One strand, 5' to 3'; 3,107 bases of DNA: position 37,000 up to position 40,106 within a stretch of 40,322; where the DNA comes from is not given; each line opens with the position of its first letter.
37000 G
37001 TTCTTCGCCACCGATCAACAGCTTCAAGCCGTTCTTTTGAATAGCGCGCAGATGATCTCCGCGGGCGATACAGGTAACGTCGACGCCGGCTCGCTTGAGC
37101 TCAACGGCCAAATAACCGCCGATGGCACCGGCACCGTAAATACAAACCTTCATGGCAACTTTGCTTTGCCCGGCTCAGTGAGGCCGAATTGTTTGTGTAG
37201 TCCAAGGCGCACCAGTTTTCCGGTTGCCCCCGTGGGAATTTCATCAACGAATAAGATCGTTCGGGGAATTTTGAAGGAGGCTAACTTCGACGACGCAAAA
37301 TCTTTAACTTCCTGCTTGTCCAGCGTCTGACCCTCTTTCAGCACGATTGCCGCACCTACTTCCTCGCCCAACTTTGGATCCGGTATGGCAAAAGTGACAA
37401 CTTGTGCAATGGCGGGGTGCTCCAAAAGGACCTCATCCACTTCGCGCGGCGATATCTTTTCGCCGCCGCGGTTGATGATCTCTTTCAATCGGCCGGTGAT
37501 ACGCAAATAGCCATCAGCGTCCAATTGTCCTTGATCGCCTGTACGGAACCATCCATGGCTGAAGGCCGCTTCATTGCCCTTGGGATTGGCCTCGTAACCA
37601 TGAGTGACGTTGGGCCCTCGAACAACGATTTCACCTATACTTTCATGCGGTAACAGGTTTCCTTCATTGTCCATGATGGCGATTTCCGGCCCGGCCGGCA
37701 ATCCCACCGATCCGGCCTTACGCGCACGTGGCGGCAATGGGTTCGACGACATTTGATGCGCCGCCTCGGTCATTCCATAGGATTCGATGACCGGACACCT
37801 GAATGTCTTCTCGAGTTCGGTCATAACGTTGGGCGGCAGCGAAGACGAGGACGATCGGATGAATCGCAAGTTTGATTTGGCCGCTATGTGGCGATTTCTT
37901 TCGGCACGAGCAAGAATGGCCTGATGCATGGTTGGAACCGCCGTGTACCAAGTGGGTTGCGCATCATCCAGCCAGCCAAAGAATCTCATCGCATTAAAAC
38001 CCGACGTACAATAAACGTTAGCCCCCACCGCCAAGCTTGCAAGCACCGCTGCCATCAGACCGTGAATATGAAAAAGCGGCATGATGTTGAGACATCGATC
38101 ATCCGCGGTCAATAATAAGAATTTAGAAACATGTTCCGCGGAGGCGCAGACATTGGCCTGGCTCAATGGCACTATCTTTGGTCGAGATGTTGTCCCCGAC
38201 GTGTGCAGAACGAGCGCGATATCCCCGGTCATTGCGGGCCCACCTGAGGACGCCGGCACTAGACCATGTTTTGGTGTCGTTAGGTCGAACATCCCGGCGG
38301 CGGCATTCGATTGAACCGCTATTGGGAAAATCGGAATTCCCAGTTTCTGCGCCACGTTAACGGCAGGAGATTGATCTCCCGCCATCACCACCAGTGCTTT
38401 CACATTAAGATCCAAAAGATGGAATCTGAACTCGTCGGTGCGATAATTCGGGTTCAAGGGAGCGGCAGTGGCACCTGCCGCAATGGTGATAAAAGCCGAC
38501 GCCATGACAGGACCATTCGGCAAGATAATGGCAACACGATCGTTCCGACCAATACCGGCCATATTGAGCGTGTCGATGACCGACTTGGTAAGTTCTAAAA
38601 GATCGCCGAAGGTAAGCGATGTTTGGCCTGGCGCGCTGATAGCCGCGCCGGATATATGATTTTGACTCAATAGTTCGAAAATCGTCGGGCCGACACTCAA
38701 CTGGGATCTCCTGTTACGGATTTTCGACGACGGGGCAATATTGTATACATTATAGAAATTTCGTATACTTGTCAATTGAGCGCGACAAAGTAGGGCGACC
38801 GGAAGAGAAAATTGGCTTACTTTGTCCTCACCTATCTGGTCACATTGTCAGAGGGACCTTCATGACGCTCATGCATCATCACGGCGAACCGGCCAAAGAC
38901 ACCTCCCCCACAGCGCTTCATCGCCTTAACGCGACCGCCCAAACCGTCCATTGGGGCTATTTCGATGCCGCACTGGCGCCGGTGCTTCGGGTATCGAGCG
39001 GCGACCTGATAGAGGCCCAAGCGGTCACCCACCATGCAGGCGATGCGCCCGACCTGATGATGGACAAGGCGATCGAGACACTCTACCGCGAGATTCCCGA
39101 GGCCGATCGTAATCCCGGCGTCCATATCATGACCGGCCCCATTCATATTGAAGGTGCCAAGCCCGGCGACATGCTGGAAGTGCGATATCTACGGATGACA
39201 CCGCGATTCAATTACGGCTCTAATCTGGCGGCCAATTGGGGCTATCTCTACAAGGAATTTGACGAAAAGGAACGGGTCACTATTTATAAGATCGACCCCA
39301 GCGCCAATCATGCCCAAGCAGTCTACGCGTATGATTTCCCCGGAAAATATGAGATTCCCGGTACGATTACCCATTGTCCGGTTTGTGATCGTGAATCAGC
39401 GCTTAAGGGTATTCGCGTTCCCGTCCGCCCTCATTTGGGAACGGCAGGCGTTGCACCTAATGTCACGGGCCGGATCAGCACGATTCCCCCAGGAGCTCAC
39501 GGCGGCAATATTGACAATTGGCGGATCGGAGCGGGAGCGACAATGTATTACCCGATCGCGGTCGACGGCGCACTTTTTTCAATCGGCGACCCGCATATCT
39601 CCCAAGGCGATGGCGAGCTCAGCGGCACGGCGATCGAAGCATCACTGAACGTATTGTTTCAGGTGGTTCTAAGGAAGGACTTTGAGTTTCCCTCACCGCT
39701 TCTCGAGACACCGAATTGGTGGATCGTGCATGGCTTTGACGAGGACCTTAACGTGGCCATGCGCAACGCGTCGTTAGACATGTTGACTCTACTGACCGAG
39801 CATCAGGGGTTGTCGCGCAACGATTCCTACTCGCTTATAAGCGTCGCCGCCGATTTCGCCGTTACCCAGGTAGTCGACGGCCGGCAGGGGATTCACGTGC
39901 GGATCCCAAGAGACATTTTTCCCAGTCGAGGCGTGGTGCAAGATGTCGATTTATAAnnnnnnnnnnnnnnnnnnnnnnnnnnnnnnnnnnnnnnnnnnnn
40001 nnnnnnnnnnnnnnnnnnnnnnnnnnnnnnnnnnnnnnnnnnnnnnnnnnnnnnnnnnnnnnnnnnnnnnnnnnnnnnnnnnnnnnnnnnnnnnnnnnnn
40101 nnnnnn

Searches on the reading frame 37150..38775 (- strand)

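Call 33: search_protein_families(library=pfam, proteins=[window:37150-38775:-], max_evalue=0.001)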
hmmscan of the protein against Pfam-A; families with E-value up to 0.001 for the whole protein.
window:37150-38775:- (541 aa): 2 families
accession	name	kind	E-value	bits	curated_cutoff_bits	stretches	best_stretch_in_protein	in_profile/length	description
PF00501.34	AMP-binding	-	1.2e-67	228.8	29.9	1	49-394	17-383/384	AMP-binding enzyme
PF13193.12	AMP-binding_C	-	6.2e-16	59.5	24.5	1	445-520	1-76/76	AMP-binding enzyme C-terminal domain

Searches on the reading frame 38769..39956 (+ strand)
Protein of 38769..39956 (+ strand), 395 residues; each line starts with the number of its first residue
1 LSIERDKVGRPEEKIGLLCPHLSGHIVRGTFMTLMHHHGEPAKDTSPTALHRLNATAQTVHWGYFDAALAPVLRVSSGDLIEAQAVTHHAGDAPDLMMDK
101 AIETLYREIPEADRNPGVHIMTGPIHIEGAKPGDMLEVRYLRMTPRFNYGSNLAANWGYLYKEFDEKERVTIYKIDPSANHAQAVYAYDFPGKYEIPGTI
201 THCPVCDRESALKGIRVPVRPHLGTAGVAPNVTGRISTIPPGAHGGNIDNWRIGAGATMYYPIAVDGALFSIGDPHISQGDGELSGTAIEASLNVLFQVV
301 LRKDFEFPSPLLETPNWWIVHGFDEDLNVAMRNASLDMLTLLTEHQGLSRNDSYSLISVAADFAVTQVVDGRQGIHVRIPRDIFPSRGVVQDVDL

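Call 64: search_protein_families(library=pfam, proteins=[window:38769-39956:+], max_evalue=1)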
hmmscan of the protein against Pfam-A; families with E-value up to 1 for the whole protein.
window:38769-39956:+ (395 aa): 2 families
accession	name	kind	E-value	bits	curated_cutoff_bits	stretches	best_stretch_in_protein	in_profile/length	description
PF03069.20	FmdA_AmdA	-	2.9e-34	119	27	2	237-384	202-371/373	Acetamidase/Formamidase family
PF24440.1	DUF7559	-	0.18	12.5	27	1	186-216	23-51/52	Family of unknown function (DUF7559)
